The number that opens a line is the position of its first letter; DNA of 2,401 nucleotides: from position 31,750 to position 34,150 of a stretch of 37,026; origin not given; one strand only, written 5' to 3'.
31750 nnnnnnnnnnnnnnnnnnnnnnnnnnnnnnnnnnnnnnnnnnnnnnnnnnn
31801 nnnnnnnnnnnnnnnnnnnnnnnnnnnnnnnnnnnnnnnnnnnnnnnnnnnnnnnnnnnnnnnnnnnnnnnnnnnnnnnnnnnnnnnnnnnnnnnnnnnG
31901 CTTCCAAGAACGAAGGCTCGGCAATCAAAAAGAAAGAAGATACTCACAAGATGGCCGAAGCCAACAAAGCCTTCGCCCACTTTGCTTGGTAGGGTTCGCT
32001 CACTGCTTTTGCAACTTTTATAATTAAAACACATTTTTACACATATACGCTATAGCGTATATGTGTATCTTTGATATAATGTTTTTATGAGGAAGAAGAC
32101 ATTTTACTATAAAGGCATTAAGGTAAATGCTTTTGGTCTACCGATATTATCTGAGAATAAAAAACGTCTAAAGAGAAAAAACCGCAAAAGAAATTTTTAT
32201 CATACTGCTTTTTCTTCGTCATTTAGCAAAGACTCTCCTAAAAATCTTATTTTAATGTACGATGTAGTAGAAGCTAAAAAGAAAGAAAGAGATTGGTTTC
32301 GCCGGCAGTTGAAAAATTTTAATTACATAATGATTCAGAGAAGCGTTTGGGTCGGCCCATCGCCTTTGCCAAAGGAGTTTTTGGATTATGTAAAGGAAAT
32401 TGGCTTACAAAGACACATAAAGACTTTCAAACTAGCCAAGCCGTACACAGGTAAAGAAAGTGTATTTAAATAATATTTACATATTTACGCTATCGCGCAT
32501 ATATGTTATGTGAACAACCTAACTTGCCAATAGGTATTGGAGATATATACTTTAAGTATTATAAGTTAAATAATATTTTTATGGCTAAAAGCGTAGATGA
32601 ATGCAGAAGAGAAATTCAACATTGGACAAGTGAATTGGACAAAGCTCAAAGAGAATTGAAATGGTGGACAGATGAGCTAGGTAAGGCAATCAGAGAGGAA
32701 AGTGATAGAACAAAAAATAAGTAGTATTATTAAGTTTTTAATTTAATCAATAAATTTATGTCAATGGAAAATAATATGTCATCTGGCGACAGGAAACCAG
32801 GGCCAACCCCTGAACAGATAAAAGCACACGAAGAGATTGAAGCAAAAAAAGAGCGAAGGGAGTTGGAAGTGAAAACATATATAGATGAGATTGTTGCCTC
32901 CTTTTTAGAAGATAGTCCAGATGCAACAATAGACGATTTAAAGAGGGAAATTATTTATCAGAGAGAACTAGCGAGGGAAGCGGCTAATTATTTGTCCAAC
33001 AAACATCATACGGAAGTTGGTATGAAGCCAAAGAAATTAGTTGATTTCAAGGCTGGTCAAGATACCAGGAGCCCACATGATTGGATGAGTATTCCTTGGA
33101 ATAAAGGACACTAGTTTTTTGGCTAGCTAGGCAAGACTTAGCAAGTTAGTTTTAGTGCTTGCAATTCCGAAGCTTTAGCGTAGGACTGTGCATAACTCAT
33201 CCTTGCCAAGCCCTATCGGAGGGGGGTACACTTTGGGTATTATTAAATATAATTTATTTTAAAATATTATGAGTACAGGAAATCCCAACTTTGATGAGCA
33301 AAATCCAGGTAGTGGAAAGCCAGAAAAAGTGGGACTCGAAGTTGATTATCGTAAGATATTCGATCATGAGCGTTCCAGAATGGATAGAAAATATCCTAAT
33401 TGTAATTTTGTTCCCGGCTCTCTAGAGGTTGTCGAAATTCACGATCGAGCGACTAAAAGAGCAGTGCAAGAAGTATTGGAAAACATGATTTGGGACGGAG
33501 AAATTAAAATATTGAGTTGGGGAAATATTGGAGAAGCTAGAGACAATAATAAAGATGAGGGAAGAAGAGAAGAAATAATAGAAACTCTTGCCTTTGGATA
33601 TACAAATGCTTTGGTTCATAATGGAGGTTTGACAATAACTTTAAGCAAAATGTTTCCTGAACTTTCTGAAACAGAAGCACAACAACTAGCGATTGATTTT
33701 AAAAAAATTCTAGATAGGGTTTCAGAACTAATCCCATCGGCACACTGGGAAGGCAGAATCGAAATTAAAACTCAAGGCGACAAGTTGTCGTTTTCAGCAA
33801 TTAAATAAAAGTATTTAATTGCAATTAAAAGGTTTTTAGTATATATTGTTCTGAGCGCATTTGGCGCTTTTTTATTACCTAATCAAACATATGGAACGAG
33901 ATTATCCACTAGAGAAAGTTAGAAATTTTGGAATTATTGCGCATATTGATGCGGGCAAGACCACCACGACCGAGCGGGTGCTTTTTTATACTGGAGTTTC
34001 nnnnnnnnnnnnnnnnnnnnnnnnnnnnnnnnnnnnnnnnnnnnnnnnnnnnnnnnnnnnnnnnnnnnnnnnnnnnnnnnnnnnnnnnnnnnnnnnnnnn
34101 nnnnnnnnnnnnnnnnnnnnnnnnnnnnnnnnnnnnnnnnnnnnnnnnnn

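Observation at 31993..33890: Four-ORF accessory cassette inserted between rpsG and fusA in the str operon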

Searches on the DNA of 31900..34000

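Call 69: search_rna_families(source=window, start=31900, end=34000, threshold=evalue, max_evalue=1)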
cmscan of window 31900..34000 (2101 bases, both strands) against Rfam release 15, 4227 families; matches with E-value up to 1: 0.
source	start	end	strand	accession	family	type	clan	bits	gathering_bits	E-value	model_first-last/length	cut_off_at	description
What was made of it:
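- Tried and rejected: Rfam found nothing in 31900-34000 even at E = 1 (call 69).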
